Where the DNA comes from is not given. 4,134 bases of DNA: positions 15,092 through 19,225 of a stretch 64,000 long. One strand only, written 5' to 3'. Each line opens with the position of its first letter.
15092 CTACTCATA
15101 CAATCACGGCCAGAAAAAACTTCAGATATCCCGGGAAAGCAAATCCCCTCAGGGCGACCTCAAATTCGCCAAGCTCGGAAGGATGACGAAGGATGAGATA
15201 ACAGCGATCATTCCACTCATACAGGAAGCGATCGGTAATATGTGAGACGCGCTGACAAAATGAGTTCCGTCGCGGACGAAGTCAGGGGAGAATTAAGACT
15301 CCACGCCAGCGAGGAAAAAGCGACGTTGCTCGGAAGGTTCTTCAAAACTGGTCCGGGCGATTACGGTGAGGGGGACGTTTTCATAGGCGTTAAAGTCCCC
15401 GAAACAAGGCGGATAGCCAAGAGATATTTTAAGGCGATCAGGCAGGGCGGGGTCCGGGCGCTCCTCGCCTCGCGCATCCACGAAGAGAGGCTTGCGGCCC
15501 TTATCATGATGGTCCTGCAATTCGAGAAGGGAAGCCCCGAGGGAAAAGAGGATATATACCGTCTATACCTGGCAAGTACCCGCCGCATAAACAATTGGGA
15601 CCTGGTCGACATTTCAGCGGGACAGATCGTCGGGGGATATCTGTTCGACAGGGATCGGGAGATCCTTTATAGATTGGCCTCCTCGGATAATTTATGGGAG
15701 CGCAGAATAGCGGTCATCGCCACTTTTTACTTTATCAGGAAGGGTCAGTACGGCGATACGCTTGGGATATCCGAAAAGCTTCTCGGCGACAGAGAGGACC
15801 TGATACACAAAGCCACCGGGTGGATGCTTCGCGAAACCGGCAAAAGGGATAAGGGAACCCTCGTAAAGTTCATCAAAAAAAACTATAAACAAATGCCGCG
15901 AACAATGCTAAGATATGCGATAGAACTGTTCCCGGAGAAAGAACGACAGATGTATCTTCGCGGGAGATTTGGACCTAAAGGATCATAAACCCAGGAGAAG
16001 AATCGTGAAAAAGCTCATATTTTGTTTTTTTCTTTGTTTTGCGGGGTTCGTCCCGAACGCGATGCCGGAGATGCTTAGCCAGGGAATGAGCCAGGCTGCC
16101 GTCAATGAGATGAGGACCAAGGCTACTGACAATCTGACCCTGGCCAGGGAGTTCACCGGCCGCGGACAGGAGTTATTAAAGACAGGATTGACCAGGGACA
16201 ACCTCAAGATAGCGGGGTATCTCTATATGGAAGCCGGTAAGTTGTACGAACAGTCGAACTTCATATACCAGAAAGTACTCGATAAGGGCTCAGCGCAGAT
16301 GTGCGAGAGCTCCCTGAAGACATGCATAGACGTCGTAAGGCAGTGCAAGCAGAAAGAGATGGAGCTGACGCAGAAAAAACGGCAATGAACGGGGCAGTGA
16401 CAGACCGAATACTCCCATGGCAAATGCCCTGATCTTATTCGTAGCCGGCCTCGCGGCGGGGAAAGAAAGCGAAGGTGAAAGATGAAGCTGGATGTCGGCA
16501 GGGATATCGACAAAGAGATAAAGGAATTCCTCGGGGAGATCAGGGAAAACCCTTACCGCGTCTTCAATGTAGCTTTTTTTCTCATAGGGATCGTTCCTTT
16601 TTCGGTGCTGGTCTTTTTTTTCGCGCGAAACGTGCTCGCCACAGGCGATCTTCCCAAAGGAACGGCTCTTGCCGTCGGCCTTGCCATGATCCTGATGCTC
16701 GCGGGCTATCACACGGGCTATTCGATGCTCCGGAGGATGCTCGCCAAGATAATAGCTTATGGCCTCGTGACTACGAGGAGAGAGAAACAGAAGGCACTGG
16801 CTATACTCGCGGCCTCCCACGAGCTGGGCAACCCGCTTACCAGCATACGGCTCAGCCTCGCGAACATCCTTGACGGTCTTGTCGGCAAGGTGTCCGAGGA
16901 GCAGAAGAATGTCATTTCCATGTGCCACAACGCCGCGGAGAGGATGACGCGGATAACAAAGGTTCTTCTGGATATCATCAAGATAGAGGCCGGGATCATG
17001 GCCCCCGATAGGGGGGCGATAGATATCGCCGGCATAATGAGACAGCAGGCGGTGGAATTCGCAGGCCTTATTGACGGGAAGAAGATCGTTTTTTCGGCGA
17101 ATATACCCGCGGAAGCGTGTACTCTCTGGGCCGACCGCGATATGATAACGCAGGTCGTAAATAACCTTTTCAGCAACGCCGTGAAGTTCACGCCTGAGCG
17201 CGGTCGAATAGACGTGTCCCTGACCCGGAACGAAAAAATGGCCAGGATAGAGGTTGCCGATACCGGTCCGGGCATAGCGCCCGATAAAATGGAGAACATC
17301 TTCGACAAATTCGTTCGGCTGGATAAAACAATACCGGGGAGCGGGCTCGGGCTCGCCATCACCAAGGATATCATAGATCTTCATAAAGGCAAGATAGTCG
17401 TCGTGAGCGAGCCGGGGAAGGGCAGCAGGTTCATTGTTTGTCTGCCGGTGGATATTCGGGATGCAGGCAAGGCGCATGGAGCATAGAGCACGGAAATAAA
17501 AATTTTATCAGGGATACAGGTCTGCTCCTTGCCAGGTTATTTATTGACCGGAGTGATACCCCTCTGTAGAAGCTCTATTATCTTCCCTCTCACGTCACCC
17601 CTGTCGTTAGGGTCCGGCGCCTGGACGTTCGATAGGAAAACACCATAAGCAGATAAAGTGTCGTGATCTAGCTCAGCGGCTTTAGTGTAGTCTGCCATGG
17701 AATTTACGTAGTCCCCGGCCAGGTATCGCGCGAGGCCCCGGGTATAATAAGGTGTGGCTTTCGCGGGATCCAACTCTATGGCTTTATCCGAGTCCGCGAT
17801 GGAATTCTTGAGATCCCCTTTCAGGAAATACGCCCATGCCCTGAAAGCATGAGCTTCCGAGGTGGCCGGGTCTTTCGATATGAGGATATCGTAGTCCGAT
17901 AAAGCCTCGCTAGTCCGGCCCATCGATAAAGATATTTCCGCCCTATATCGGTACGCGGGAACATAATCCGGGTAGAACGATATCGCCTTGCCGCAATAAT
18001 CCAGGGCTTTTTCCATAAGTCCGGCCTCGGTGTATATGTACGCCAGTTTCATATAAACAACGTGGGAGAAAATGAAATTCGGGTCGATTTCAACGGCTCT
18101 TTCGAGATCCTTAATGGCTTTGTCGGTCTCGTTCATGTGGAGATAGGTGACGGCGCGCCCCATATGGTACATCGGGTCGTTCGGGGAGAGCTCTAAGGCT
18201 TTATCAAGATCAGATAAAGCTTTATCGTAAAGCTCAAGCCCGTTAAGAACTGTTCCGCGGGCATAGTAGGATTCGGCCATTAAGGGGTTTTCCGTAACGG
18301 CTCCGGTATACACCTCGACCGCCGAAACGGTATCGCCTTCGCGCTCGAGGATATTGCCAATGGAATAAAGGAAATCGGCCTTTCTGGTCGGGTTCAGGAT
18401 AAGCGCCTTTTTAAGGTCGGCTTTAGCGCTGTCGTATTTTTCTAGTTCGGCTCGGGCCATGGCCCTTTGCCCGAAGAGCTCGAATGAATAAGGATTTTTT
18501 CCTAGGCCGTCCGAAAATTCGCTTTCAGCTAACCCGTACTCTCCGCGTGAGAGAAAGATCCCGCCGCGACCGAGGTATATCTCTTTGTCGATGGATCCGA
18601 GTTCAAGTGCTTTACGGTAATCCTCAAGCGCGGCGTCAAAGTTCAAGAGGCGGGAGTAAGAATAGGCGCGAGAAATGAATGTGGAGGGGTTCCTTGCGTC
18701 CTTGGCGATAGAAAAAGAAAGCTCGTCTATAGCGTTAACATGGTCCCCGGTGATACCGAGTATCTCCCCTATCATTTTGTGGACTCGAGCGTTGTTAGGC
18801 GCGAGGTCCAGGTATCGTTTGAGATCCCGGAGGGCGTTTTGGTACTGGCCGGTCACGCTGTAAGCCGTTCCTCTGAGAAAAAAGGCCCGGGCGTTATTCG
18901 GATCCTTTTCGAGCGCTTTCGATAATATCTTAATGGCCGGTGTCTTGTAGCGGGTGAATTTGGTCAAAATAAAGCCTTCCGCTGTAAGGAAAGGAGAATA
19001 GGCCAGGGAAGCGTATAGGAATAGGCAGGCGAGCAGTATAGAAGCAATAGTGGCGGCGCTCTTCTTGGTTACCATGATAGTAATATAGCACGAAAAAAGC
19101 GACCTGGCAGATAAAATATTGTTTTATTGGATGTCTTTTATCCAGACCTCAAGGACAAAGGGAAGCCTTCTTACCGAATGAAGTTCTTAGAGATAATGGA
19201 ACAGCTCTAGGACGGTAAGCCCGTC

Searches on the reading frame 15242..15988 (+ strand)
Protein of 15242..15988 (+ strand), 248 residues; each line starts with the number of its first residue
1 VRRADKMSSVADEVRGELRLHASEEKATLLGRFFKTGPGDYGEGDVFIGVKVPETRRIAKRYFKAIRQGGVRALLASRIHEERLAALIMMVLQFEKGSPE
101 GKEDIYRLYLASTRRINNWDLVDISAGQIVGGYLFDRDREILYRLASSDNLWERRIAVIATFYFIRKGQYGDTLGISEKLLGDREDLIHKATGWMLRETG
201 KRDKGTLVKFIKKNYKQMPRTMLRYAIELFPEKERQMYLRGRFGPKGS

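Call 38: search_protein_families(library=pfam, proteins=[window:15242-15988:+], max_evalue=0.00001)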
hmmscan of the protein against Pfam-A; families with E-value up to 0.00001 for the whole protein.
window:15242-15988:+ (248 aa): 1 family
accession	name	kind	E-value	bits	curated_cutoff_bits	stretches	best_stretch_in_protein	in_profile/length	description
PF08713.17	DNA_alkylation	-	3.9e-64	216.7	21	1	15-229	2-212/213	DNA alkylation repair enzyme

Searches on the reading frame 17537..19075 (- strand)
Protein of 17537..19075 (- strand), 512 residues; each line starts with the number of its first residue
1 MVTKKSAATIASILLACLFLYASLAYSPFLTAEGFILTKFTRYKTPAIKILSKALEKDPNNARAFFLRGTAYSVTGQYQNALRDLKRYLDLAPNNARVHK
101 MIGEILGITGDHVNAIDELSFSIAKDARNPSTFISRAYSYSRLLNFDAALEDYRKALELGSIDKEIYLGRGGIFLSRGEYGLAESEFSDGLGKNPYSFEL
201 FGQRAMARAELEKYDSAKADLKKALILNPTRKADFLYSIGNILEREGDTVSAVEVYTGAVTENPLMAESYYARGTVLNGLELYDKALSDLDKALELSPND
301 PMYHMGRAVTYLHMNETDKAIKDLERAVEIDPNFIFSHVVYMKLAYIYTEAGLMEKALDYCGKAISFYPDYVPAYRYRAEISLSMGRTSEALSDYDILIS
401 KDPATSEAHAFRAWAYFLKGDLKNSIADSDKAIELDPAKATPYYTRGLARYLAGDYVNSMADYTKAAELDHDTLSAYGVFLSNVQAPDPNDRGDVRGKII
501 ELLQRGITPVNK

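Call 38: search_protein_families(library=pfam, proteins=[window:17537-19075:-], max_evalue=0.00001)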
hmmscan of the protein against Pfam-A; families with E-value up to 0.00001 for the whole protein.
window:17537-19075:- (512 aa): 20 families
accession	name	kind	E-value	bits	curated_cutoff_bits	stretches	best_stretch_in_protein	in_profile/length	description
PF00515.34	TPR_1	-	6.8e-62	203.4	27.8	2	304-334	4-34/34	Tetratricopeptide repeat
PF07719.23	TPR_2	-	3e-52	170.9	27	0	303-333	3-33/34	Tetratricopeptide repeat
PF13181.12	TPR_8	-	1.2e-39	131.5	25.7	0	307-333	7-33/34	Tetratricopeptide repeat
PF13432.12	TPR_16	-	2.7e-38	130.4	32.7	0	136-196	3-63/65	Tetratricopeptide repeat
PF13414.12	TPR_11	-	1.6e-36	124.2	26.8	1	415-453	3-41/42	TPR repeat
PF13431.12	TPR_17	-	1.8e-35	118.6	24.4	1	52-82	3-33/34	Tetratricopeptide repeat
PF13371.12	TPR_9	-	4.7e-35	119.9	35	1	51-99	18-66/73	Tetratricopeptide repeat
PF13428.12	TPR_14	-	8.2e-29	97.6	23.5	0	64-104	3-43/44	Tetratricopeptide repeat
PF14559.12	TPR_19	-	1.6e-26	92.9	25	0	47-102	10-65/68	Tetratricopeptide repeat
PF13424.12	TPR_12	-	3.7e-20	72.3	30.1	0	266-331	2-75/77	Tetratricopeptide repeat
PF13174.12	TPR_6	-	7.7e-15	54.9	26.3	0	341-370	3-32/33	Tetratricopeptide repeat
PF23914.1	TPR_CcmH_CycH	-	3.4e-12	46.9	42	0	51-159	39-150/158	Cytochrome c-type biogenesis protein H TPR domain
PF25062.1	ARM_TT21_N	-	2.8e-11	44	40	0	267-386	100-216/222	Tetratricopeptide repeat protein 21 N-terminal ARM repeat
PF12569.14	NatA_aux_su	-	1.4e-08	34.6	33.3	0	345-404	11-70/515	N-terminal acetyltransferase A, auxiliary subunit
PF13429.12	TPR_15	-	2.3e-08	34.2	26.2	0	60-99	144-183/280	Tetratricopeptide repeat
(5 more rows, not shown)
